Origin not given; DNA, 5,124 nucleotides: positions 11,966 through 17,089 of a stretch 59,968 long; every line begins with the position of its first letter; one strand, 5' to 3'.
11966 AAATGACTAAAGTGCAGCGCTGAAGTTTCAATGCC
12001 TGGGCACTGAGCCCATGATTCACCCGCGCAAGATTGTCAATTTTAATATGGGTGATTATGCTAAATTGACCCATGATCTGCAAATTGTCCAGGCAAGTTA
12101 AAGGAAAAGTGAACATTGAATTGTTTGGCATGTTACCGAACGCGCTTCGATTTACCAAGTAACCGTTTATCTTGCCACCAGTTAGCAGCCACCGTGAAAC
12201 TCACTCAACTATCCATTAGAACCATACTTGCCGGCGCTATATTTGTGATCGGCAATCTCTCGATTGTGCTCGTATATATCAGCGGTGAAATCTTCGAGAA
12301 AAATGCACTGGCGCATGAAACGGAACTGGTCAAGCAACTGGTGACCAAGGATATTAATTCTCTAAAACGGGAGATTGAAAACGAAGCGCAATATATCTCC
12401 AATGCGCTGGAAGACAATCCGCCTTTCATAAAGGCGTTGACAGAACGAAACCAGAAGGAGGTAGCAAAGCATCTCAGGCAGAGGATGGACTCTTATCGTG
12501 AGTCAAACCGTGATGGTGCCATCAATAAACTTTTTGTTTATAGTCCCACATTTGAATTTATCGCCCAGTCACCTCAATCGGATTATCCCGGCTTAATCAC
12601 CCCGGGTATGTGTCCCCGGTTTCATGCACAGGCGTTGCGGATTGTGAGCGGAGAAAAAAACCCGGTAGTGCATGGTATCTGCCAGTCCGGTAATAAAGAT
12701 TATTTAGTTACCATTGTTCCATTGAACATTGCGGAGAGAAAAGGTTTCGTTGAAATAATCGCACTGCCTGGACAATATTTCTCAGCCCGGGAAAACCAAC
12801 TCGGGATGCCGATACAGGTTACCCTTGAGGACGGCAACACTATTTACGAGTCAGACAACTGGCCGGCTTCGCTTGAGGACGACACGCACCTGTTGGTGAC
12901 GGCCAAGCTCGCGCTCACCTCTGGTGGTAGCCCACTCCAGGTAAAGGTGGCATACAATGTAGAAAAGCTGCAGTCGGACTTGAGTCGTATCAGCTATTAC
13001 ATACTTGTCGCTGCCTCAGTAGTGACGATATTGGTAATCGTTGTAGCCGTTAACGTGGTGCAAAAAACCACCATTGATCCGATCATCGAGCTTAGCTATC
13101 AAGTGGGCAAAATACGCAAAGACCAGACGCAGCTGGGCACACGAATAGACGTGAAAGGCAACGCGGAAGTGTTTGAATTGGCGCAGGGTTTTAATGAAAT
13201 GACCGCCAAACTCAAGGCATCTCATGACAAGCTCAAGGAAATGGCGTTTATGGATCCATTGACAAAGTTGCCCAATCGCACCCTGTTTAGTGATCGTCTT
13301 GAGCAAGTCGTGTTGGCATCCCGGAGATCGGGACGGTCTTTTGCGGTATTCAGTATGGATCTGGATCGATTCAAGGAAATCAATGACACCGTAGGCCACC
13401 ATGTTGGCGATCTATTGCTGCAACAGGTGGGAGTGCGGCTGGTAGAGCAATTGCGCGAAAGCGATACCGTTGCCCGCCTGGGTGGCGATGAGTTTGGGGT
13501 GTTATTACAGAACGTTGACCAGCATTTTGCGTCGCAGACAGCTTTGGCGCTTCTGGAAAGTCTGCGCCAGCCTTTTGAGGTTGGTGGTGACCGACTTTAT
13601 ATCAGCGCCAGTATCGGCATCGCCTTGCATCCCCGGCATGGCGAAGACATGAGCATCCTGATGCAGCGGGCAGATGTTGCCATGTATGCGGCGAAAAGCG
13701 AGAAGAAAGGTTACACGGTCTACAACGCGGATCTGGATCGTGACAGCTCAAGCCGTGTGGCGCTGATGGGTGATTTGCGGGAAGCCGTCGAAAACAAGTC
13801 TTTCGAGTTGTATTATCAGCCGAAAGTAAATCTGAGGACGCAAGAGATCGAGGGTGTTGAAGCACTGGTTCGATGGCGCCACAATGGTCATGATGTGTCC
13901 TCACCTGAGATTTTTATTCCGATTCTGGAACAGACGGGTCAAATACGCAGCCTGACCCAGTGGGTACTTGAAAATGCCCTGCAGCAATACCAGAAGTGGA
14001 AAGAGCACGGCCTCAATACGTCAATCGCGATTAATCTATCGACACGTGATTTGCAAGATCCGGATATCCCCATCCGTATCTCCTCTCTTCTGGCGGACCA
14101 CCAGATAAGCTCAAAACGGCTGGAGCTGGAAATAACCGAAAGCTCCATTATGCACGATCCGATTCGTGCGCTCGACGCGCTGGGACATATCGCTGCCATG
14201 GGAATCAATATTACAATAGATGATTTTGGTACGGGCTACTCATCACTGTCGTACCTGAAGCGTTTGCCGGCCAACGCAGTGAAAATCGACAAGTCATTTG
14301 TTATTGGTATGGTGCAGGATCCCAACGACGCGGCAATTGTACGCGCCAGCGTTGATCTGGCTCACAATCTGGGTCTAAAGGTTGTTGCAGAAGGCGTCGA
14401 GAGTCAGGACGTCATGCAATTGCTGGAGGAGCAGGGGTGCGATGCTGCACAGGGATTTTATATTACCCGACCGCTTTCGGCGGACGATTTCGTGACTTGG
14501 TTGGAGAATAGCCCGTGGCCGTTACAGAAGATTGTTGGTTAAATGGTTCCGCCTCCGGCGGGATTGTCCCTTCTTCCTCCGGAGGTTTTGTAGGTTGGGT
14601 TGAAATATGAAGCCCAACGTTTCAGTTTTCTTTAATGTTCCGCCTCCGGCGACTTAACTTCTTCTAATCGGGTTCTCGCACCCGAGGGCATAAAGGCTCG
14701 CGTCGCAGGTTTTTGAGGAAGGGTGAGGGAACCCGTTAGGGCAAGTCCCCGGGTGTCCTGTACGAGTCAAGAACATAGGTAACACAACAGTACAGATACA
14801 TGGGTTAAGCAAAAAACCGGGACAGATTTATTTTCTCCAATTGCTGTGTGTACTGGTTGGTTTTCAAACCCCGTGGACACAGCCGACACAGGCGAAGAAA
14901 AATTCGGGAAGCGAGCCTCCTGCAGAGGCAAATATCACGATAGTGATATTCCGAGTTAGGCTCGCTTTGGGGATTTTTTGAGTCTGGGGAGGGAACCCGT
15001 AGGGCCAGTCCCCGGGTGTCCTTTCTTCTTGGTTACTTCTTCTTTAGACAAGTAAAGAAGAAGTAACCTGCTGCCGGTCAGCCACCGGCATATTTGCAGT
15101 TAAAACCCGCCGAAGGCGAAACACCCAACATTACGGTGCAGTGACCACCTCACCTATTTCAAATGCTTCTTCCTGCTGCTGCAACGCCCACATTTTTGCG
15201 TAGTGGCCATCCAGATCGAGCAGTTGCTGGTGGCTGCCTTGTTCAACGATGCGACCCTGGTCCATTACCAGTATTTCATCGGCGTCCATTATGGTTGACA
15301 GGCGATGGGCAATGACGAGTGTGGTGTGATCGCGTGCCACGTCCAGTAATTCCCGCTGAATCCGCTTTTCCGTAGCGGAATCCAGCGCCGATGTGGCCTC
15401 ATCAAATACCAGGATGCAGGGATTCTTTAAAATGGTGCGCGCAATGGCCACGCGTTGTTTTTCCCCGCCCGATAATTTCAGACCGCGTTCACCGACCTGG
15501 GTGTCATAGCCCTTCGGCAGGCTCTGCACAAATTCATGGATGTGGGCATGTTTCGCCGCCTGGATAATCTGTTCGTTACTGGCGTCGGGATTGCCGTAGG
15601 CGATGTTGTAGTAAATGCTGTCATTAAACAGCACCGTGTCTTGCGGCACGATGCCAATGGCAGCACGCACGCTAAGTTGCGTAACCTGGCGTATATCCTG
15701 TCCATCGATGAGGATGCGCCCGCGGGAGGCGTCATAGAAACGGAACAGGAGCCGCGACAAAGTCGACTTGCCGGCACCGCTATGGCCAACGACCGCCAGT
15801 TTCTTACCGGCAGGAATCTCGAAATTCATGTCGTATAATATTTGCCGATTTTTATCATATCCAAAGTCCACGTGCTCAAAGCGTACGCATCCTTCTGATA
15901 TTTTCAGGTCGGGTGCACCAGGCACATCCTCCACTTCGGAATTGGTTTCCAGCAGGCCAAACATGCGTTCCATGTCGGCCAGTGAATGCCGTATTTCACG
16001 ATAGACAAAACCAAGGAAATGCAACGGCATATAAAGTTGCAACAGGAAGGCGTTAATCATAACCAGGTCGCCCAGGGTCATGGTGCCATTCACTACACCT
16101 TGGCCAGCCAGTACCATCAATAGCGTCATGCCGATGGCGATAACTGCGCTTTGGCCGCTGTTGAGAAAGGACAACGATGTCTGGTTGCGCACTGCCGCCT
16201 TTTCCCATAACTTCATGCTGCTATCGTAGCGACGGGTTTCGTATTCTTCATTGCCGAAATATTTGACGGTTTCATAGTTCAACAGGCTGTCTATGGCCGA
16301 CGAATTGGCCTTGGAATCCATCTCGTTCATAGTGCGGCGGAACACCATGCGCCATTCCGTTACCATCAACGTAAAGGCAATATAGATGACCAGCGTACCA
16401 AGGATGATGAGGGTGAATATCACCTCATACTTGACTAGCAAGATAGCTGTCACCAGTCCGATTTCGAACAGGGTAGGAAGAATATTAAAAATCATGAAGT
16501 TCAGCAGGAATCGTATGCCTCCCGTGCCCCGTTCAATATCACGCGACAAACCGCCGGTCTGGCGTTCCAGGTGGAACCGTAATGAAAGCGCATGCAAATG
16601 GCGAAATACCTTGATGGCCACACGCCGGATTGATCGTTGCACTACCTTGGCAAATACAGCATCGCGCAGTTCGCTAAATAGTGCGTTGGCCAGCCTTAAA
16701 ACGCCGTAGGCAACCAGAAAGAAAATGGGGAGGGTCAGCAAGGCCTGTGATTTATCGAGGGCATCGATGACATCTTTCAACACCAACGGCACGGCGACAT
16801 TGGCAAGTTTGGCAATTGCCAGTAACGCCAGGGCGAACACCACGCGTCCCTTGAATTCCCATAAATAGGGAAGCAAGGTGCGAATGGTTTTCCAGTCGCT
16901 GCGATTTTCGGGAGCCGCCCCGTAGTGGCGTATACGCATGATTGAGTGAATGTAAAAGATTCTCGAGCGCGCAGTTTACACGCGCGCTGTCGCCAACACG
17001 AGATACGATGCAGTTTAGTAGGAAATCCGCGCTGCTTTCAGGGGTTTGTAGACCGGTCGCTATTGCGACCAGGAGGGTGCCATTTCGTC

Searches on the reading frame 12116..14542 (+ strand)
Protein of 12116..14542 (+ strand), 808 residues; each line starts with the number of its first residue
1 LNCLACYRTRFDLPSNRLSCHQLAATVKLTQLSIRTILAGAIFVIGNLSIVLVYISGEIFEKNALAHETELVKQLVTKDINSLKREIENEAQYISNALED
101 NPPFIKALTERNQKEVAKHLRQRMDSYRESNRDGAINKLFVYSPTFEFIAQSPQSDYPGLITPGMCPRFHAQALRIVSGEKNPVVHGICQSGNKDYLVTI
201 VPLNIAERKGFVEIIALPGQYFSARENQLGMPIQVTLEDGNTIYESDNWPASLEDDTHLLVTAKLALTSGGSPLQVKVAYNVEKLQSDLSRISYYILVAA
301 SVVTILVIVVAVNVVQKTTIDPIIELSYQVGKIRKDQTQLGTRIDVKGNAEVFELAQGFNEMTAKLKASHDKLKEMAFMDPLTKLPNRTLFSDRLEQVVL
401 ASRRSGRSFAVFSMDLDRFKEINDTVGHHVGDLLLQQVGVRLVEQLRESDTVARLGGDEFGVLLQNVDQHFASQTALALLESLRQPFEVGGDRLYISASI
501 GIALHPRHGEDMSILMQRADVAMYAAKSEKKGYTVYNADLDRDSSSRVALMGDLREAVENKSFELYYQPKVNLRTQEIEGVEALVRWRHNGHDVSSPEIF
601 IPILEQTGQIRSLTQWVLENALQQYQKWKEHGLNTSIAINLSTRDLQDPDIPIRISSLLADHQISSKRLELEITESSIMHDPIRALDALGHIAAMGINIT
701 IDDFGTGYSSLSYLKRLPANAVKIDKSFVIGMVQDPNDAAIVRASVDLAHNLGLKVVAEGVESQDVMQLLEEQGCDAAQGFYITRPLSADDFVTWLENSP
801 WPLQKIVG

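Call 63: search_protein_families(library=pfam, proteins=[window:12116-14542:+], max_evalue=0.000001)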
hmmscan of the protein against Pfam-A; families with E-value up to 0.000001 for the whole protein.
window:12116-14542:+ (808 aa): 2 families
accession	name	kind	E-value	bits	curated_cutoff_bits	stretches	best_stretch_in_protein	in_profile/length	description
PF00563.25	EAL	-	1.8e-77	260.3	31.3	1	553-786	3-236/236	EAL domain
PF00990.26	GGDEF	-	4.6e-47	160.2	23.8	1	377-531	1-159/161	Diguanylate cyclase, GGDEF domain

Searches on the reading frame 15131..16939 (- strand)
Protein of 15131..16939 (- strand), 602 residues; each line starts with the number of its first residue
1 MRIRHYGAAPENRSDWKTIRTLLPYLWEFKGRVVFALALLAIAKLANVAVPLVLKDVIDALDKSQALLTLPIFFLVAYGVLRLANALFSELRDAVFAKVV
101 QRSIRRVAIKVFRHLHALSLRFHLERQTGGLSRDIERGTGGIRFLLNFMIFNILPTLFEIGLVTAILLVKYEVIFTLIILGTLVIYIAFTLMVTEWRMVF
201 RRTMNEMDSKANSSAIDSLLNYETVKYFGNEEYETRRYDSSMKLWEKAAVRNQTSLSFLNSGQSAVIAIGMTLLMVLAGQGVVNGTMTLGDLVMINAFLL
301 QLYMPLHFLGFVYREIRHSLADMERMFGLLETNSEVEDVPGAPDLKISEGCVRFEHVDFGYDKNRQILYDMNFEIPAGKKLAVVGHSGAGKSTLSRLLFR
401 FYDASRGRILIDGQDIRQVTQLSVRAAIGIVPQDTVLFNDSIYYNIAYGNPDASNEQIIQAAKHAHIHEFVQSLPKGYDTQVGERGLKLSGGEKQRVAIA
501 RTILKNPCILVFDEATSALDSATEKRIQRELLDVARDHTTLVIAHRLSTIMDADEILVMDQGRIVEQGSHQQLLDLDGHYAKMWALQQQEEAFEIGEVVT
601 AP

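Call 63: search_protein_families(library=pfam, proteins=[window:15131-16939:-], max_evalue=0.000001)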
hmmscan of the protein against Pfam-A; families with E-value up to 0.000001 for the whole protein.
window:15131-16939:- (602 aa): 2 families
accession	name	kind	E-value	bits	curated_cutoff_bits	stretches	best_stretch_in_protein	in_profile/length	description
PF00664.28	ABC_membrane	-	3.9e-42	145.3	28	1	34-306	2-274/274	ABC transporter transmembrane region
PF00005.33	ABC_tran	-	1.9e-32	113.1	25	1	369-517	2-137/137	ABC transporter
